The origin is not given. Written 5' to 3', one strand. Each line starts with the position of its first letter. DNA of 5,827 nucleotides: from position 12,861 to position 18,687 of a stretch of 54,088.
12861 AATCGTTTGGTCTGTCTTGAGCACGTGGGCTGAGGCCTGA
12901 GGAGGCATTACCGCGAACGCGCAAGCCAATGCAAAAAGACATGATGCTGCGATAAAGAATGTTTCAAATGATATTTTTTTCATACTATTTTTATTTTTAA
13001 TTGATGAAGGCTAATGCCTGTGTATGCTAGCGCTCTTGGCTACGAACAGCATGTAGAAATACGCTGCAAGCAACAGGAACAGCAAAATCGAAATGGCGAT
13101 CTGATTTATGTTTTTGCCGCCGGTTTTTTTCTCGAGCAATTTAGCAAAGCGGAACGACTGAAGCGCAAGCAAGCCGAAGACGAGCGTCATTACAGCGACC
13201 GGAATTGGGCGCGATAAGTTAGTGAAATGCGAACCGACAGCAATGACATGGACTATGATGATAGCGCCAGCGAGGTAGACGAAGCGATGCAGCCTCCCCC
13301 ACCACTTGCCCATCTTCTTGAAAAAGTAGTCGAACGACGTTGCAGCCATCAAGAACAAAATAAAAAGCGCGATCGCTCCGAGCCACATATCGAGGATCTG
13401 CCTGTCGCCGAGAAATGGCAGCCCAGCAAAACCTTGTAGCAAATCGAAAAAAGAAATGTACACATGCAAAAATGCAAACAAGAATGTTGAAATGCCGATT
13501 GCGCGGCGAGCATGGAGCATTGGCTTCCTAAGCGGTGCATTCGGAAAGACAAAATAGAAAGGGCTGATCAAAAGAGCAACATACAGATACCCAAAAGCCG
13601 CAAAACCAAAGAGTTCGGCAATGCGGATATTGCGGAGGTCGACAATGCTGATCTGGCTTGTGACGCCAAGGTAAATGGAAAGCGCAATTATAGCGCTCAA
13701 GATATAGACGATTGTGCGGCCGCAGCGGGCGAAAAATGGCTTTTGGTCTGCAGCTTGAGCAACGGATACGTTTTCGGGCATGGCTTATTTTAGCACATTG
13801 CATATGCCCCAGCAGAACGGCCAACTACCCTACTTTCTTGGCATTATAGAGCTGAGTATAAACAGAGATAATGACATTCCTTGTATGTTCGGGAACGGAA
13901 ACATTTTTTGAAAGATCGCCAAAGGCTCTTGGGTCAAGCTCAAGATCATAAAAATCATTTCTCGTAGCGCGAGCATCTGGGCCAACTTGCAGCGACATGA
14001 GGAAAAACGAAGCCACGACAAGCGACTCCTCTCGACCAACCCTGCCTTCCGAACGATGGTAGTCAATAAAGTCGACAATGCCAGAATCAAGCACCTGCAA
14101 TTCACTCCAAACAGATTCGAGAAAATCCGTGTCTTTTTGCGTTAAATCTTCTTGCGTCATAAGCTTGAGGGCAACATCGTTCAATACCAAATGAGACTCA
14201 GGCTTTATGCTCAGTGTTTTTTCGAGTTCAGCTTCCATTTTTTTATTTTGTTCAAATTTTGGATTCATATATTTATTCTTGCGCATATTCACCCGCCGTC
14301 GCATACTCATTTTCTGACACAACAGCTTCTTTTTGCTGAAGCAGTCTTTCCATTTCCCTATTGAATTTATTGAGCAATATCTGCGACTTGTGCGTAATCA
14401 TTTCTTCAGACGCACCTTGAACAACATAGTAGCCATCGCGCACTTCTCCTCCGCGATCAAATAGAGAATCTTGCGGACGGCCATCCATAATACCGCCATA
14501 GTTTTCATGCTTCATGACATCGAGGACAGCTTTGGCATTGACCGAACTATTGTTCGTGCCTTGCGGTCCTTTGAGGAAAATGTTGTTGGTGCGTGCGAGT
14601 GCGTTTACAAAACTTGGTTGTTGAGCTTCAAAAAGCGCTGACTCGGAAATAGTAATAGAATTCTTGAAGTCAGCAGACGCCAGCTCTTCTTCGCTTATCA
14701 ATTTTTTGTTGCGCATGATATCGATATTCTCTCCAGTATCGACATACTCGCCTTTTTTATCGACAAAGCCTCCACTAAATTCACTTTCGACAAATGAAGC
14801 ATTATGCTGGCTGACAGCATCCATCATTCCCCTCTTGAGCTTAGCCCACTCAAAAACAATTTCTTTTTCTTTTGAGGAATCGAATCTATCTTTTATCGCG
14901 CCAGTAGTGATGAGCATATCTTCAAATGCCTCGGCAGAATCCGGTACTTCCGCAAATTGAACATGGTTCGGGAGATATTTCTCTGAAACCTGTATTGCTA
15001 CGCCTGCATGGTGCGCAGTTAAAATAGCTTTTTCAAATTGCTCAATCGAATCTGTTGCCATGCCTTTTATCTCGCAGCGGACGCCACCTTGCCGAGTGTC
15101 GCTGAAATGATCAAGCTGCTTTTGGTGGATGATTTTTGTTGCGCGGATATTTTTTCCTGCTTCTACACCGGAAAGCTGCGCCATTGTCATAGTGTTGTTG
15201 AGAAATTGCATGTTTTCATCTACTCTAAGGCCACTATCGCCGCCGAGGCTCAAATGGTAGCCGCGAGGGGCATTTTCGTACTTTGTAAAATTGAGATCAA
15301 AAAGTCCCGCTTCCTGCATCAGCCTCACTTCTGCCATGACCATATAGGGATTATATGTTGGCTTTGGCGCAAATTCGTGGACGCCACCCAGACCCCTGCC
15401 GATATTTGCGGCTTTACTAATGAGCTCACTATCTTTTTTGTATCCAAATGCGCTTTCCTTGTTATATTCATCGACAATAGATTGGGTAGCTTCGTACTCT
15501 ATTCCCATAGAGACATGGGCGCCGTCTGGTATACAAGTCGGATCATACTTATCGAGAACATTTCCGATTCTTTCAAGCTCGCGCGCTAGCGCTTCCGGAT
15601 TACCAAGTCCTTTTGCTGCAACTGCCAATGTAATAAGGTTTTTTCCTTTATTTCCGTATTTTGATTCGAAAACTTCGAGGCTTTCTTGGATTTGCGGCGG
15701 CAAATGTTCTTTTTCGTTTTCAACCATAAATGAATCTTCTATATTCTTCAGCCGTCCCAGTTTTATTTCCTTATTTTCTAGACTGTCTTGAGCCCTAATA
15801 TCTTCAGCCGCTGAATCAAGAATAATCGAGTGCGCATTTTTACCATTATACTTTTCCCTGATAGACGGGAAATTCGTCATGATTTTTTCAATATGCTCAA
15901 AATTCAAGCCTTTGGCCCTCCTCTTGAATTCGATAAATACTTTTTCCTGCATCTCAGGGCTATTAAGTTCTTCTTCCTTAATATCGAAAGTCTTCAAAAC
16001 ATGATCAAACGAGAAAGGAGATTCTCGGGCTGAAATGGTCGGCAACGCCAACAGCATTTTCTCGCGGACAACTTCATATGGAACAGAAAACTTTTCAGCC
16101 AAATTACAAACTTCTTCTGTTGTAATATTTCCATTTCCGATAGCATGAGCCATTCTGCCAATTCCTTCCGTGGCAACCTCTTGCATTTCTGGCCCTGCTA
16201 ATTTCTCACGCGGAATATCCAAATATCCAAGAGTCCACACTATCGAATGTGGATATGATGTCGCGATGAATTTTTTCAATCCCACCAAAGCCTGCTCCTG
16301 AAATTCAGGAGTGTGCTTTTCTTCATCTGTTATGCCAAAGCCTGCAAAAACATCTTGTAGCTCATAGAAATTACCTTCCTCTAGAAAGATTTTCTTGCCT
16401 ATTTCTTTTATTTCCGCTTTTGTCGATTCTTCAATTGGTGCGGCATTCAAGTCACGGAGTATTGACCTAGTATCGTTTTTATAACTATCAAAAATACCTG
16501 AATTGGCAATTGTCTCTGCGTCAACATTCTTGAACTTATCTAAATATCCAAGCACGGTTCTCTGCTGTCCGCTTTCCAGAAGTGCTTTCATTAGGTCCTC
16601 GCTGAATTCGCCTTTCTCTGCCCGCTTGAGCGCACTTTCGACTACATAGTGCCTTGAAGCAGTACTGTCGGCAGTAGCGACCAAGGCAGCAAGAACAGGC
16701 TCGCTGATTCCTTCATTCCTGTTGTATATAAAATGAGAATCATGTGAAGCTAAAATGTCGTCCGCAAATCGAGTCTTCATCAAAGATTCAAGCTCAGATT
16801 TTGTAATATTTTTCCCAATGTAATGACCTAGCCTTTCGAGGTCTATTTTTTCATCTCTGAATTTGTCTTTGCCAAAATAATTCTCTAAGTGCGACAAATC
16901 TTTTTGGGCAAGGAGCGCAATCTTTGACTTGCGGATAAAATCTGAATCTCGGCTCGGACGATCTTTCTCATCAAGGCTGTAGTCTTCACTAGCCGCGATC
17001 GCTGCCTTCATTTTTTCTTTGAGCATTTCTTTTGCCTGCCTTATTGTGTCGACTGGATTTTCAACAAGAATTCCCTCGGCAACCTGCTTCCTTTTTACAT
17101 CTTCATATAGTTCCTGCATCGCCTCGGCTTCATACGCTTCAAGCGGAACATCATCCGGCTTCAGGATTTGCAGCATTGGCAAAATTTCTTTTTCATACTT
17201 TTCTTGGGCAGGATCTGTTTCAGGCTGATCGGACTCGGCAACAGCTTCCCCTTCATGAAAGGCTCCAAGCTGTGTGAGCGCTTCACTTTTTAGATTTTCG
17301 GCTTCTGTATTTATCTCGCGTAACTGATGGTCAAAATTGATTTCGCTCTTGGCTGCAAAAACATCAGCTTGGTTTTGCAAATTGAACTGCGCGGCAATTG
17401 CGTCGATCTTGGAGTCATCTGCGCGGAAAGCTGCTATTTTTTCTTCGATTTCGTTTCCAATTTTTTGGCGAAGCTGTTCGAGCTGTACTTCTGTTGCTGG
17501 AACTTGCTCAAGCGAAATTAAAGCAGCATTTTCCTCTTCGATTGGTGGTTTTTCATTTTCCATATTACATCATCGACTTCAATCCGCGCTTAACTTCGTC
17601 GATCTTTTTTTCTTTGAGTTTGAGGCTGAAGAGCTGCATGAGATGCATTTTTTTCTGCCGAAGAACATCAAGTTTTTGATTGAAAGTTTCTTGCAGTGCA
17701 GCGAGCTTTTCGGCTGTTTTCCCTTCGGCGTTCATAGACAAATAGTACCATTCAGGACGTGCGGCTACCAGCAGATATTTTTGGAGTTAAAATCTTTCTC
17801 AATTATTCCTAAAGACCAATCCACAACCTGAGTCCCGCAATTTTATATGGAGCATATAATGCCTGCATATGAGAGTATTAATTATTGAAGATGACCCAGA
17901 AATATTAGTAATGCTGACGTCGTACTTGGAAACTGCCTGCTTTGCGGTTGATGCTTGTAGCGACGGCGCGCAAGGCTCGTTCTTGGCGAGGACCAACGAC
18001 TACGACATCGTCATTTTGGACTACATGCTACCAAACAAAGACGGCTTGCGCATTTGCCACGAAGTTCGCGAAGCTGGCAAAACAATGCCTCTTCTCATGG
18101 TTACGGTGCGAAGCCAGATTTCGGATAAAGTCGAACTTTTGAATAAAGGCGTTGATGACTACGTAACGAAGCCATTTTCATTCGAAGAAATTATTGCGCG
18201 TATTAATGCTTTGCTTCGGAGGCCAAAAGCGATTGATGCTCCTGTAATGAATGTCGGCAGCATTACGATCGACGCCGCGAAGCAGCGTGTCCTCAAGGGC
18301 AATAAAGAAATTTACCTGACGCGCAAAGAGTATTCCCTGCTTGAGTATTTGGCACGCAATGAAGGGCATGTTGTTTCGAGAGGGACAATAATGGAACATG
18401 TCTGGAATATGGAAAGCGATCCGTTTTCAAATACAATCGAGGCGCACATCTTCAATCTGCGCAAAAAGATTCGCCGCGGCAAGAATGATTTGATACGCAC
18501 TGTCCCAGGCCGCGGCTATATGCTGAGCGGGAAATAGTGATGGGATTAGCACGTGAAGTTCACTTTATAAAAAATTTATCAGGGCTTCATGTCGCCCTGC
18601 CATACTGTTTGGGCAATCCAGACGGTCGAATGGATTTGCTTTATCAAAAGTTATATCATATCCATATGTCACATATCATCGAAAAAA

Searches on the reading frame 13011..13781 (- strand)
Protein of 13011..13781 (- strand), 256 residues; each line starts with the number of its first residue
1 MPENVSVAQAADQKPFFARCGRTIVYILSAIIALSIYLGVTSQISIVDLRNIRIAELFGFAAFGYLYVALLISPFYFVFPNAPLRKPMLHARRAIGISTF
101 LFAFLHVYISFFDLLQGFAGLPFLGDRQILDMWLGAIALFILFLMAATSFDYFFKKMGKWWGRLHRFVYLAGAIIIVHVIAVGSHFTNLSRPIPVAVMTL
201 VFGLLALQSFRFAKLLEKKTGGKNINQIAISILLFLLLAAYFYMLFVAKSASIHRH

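Call 39: search_protein_families(library=pfam, proteins=[window:13011-13781:-], max_evalue=0.0001)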
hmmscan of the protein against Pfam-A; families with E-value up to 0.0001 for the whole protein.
window:13011-13781:- (256 aa): 1 family
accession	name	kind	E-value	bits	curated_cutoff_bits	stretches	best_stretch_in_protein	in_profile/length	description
PF01794.25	Ferric_reduct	-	2.5e-09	37.7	28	1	59-174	2-119/121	Ferric reductase like transmembrane component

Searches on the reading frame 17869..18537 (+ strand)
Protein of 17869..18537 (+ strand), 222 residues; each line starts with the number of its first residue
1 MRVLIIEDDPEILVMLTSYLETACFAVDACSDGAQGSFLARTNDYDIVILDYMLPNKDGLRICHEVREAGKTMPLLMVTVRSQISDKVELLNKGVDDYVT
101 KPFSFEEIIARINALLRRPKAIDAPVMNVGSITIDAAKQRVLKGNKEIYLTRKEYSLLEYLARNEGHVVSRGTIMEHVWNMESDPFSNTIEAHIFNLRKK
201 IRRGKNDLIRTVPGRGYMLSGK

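Call 39: search_protein_families(library=pfam, proteins=[window:17869-18537:+], max_evalue=0.0001)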
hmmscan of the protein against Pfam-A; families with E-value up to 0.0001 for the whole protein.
window:17869-18537:+ (222 aa): 2 families
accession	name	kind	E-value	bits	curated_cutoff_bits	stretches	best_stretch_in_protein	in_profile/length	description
PF00072.30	Response_reg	-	9e-27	93.9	30.2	1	3-113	1-111/111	Response regulator receiver domain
PF00486.34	Trans_reg_C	-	1.2e-25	89.8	26.2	1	146-219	2-77/77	Transcriptional regulatory protein, C terminal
